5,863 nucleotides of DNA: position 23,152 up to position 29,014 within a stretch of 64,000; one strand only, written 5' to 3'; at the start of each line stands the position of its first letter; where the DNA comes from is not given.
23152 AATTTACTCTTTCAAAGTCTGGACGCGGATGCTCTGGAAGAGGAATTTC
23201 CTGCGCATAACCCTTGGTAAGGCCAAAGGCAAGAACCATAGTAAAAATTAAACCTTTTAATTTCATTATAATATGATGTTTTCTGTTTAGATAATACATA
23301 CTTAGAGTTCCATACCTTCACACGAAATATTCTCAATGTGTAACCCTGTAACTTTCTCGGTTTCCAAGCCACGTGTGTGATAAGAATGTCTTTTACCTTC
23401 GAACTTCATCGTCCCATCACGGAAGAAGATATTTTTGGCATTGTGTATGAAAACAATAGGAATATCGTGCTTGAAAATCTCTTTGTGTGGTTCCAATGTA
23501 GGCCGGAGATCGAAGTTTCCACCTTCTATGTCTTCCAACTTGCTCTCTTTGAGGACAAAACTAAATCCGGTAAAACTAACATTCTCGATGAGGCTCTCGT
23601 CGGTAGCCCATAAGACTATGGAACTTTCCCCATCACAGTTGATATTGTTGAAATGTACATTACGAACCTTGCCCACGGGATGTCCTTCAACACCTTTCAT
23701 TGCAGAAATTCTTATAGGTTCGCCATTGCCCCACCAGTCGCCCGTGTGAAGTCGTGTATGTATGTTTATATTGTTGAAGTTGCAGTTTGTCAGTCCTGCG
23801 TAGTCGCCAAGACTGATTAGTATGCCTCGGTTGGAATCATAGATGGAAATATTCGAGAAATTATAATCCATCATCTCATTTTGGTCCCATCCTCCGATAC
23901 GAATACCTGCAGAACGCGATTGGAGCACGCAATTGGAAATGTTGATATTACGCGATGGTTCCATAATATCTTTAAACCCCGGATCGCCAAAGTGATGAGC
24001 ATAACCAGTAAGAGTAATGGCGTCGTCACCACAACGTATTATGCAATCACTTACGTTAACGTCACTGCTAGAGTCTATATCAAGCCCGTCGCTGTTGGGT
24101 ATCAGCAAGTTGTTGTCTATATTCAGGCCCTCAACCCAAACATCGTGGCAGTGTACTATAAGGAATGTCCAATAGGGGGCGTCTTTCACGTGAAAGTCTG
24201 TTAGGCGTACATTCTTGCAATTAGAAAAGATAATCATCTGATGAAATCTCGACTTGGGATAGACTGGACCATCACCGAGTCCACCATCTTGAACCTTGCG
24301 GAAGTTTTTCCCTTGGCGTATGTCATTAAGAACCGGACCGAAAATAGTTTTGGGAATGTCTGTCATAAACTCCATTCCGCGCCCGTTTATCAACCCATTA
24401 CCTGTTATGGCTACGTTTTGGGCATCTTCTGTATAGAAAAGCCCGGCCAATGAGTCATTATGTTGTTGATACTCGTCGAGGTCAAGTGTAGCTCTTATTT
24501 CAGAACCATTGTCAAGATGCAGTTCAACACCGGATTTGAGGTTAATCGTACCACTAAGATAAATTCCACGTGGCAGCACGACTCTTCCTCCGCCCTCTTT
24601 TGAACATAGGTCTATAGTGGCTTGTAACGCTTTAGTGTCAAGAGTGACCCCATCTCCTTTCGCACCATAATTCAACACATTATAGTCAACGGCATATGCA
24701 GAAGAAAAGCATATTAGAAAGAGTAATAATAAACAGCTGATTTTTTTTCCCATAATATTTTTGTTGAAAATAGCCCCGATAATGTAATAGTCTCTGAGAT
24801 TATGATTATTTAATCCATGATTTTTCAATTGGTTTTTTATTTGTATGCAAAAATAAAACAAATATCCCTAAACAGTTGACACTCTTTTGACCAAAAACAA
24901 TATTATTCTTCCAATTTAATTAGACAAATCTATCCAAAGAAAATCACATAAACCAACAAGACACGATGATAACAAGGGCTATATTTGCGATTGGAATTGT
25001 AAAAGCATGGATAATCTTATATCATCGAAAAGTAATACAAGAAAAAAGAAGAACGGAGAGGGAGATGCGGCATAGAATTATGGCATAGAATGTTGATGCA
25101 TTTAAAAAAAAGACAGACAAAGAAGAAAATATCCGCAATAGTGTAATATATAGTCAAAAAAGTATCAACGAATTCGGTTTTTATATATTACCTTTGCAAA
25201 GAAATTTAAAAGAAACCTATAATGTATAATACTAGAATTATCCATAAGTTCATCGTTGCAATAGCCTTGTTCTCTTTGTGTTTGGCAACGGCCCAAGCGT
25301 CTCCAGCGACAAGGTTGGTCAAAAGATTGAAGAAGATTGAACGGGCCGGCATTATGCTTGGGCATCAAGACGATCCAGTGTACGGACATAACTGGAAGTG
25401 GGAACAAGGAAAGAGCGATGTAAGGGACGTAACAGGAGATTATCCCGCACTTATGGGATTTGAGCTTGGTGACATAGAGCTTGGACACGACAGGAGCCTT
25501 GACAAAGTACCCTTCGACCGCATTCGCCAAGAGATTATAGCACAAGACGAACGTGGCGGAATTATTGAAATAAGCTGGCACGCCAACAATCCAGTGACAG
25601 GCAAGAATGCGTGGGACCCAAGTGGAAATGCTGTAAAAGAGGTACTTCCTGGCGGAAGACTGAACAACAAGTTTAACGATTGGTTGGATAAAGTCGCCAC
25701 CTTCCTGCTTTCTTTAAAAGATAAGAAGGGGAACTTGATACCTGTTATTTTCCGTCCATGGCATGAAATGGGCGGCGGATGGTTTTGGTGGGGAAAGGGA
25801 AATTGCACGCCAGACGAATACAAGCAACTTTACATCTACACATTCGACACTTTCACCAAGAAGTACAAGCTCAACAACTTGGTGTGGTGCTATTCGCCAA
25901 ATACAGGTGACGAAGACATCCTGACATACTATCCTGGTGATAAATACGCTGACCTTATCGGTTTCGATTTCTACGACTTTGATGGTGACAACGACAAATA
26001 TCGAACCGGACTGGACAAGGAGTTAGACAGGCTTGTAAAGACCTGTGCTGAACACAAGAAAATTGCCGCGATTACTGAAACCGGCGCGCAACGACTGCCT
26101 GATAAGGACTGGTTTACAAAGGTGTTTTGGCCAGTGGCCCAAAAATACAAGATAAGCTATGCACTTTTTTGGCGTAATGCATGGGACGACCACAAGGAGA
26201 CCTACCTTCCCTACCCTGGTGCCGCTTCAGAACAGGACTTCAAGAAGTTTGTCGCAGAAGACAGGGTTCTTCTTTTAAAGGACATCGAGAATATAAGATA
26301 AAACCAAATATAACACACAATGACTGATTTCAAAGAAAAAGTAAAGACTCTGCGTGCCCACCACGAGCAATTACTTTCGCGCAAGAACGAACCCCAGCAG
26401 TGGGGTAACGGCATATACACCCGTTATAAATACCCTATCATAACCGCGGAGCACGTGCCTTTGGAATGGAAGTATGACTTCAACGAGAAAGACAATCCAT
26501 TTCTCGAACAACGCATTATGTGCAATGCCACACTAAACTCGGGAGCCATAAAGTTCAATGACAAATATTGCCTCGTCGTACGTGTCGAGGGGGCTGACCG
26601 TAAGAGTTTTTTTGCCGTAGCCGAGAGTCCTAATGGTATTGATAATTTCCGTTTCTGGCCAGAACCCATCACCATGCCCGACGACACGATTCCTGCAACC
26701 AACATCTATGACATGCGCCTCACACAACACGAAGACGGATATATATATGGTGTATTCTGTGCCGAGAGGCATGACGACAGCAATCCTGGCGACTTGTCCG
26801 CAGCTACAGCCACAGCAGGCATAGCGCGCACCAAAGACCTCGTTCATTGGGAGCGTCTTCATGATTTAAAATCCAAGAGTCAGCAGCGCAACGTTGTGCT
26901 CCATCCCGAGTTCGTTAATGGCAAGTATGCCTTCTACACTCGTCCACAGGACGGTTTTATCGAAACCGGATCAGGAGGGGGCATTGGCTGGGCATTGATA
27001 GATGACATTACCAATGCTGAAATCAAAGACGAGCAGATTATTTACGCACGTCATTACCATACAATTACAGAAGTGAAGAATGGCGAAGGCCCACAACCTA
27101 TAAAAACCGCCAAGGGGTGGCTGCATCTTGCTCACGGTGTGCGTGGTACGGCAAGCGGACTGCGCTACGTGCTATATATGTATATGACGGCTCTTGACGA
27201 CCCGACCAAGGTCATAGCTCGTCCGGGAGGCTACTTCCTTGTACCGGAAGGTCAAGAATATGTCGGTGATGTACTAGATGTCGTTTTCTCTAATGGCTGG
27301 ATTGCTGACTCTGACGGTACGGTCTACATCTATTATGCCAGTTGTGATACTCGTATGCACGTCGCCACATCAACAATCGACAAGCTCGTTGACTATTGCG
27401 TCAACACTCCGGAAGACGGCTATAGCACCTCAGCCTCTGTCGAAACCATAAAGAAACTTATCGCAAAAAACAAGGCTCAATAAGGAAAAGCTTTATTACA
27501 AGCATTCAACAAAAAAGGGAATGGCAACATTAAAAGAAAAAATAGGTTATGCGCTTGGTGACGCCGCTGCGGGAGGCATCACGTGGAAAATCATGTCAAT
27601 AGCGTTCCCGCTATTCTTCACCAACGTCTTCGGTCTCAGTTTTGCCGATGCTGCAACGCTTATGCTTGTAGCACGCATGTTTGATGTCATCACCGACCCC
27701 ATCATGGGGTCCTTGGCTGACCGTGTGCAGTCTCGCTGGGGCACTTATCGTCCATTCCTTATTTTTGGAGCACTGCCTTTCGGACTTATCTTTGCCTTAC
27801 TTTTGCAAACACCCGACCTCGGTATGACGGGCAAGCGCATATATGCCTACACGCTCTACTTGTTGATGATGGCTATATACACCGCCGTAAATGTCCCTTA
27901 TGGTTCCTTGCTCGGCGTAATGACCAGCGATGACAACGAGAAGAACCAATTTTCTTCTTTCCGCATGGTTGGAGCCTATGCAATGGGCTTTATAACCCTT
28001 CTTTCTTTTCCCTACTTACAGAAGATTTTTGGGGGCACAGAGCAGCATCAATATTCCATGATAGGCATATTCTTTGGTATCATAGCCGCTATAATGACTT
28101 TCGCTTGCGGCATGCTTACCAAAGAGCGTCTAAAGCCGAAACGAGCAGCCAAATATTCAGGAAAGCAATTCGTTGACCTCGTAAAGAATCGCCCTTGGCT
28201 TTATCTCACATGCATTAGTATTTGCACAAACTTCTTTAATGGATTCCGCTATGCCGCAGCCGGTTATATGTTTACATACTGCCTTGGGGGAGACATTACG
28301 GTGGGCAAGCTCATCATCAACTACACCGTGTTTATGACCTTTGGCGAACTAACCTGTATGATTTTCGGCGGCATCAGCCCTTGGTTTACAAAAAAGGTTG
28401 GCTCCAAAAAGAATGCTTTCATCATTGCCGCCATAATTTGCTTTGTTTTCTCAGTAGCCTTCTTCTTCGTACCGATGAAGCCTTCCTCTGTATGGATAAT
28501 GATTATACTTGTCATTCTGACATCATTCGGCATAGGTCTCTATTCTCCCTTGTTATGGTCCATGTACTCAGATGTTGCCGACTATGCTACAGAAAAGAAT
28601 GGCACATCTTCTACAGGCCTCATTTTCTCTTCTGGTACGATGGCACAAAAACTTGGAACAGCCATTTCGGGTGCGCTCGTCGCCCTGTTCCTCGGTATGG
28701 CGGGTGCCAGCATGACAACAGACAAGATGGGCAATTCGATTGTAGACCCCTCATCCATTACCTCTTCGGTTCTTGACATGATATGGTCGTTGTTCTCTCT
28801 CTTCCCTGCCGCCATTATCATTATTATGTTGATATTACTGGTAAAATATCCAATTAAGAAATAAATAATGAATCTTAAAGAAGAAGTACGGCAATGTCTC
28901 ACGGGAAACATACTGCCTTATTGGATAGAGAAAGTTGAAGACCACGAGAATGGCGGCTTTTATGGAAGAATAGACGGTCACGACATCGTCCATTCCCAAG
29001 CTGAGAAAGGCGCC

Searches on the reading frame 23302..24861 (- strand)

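Call 31: search_protein_families(library=pfam, proteins=[window:23302-24861:-], max_evalue=0.00001)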
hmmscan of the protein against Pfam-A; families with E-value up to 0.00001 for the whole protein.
window:23302-24861:- (519 aa): 2 families
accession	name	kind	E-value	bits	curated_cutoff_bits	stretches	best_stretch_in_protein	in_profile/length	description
PF00295.23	Glyco_hydro_28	-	4.3e-20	72.5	22.9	1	86-366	1-239/324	Glycosyl hydrolases family 28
PF12708.12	Pect-lyase_RHGA_epim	-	2.6e-12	47.5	27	1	61-114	3-58/213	Rhamnogalacturonase A/epimerase, pectate lyase-like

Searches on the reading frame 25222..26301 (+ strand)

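Call 31: search_protein_families(library=pfam, proteins=[window:25222-26301:+], max_evalue=0.00001)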
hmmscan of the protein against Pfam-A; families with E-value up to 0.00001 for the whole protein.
window:25222-26301:+ (359 aa): 1 family
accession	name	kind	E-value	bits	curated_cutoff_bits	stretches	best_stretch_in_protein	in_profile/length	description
PF02156.21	Glyco_hydro_26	-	3.1e-46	158.6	20.2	1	27-299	6-270/311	Glycosyl hydrolase family 26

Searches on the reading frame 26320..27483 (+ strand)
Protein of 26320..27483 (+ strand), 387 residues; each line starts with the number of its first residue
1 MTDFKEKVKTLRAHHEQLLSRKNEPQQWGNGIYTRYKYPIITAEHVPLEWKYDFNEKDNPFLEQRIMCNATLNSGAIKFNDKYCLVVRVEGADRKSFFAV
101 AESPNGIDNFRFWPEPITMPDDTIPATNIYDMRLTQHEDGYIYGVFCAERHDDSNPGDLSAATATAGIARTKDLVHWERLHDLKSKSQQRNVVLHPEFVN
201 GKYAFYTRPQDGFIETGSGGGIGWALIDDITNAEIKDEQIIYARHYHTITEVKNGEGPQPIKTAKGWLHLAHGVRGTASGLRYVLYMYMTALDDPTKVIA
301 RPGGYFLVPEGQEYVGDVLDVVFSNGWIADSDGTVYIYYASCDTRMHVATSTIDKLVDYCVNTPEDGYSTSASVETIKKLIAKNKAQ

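Call 31: search_protein_families(library=pfam, proteins=[window:26320-27483:+], max_evalue=0.00001)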
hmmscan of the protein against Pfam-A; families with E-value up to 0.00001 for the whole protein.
window:26320-27483:+ (387 aa): 1 family
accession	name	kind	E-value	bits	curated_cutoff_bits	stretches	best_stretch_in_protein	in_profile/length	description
PF04041.19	Glyco_hydro_130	-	8.1e-23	81.3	26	1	71-360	35-318/320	beta-1,4-mannooligosaccharide phosphorylase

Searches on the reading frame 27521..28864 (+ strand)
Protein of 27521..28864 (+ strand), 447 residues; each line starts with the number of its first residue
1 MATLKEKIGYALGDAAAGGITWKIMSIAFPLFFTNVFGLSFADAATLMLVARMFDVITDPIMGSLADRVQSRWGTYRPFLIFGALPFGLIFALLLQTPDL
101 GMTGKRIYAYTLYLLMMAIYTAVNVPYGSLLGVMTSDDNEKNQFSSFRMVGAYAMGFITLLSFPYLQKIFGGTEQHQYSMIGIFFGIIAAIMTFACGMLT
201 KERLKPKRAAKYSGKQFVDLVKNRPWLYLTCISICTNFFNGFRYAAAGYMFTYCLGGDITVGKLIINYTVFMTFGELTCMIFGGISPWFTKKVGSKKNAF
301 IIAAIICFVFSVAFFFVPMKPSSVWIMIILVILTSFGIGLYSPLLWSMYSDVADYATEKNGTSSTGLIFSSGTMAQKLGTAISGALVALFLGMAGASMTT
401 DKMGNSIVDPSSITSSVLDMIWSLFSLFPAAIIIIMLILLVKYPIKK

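Call 31: search_protein_families(library=pfam, proteins=[window:27521-28864:+], max_evalue=0.00001)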
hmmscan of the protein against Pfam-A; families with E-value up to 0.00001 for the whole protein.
window:27521-28864:+ (447 aa): 3 families
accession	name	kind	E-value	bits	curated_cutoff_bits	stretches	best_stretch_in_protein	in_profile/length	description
PF13347.12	MFS_2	-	8.3e-78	262.3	27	1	9-446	1-426/427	MFS/sugar transport protein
PF07690.21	MFS_1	-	7.3e-16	58.5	33.4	1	19-380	9-343/347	Major Facilitator Superfamily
PF12832.13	MFS_1_like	-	2.5e-06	27.3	25.2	1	36-387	28-362/373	MFS_1 like family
